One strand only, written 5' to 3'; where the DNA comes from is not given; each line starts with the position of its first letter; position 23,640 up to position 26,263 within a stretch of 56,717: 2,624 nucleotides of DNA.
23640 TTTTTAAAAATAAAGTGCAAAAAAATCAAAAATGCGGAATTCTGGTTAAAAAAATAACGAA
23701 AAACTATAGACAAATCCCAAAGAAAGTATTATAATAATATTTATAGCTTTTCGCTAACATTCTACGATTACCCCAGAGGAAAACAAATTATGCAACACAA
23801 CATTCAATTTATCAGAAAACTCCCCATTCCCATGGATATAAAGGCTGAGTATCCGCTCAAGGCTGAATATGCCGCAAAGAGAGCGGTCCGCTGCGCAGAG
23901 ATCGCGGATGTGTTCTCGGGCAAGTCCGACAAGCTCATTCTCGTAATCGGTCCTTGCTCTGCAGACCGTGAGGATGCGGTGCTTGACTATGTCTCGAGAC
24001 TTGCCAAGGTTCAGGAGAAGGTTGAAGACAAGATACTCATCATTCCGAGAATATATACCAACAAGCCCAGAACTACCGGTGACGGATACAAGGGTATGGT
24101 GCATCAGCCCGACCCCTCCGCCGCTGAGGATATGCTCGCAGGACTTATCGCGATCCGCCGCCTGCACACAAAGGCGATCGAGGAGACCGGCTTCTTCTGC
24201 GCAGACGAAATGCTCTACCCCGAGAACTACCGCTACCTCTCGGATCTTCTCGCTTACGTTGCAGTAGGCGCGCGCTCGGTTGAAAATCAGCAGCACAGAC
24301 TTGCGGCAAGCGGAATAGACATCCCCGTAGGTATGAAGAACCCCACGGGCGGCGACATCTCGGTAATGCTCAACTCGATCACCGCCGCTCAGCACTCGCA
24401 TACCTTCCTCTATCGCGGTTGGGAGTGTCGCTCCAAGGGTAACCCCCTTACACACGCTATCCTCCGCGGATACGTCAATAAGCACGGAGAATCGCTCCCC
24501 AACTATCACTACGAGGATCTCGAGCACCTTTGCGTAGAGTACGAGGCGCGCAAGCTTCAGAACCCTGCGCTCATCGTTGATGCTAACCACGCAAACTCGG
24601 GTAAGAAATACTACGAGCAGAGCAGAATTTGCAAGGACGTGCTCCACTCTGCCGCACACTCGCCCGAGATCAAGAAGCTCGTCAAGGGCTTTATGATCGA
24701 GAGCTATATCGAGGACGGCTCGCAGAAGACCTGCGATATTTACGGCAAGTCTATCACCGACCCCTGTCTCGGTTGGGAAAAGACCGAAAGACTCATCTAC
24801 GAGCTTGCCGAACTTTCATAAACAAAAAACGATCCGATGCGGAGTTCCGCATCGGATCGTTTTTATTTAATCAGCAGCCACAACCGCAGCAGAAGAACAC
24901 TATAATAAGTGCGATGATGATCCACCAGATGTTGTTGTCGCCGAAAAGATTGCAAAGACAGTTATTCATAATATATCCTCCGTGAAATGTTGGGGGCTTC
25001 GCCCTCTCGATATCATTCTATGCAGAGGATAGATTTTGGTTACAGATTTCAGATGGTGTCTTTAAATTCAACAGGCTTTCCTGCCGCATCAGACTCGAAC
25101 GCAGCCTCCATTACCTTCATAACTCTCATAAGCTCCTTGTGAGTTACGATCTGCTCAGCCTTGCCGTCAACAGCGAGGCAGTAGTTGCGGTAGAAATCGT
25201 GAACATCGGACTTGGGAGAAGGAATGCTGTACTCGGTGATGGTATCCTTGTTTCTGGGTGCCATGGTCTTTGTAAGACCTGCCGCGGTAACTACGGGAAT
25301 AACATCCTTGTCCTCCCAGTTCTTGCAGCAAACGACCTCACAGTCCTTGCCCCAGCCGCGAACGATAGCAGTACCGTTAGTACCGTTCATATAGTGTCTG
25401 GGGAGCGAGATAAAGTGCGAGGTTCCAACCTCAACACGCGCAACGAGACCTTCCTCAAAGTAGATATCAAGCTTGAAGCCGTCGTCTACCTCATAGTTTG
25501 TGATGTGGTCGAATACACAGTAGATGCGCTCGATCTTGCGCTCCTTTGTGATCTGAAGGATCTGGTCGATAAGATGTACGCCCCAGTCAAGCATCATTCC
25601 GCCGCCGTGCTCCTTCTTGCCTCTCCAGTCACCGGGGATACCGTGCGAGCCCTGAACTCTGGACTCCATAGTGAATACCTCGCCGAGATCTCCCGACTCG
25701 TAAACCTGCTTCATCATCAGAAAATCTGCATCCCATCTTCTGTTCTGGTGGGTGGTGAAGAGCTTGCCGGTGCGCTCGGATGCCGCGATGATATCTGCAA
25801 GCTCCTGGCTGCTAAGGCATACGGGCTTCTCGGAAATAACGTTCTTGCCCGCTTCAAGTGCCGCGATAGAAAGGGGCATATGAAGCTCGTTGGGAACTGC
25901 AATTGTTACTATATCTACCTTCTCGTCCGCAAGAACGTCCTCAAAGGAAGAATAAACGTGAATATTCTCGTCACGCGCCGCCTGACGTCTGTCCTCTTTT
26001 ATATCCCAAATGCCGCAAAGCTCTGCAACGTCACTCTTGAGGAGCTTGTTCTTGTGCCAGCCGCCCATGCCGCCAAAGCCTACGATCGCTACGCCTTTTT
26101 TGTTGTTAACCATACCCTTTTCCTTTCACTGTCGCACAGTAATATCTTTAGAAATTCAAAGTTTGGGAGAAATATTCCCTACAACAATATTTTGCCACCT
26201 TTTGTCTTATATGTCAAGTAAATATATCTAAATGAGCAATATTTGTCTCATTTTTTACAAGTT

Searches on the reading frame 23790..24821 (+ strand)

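Call 59: search_protein_families(library=pfam, proteins=[window:23790-24821:+], max_evalue=0.01)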
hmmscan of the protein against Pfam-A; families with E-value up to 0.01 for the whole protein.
window:23790-24821:+ (343 aa): 1 family
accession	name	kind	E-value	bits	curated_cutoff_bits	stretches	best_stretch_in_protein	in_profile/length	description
PF00793.26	DAHP_synth_1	-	4.6e-47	160.6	25.5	1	39-334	8-267/270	DAHP synthetase I family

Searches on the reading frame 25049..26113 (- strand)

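Call 11: search_protein_families(library=pfam, proteins=[window:25049-26113:-], max_evalue=0.001)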
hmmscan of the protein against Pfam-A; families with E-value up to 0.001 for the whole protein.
window:25049-26113:- (354 aa): 3 families
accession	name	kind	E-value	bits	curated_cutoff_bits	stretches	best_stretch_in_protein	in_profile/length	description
PF01408.29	GFO_IDH_MocA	-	6.4e-26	91.8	24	1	7-120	2-117/120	Oxidoreductase family, NAD-binding Rossmann fold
PF22725.1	GFO_IDH_MocA_C3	-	1.7e-21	76.9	27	1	131-249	1-123/124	GFO/IDH/MocA C-terminal domain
PF02894.22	GFO_IDH_MocA_C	-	6.4e-13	49.4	22.9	1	139-349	5-217/218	Oxidoreductase family, C-terminal alpha/beta domain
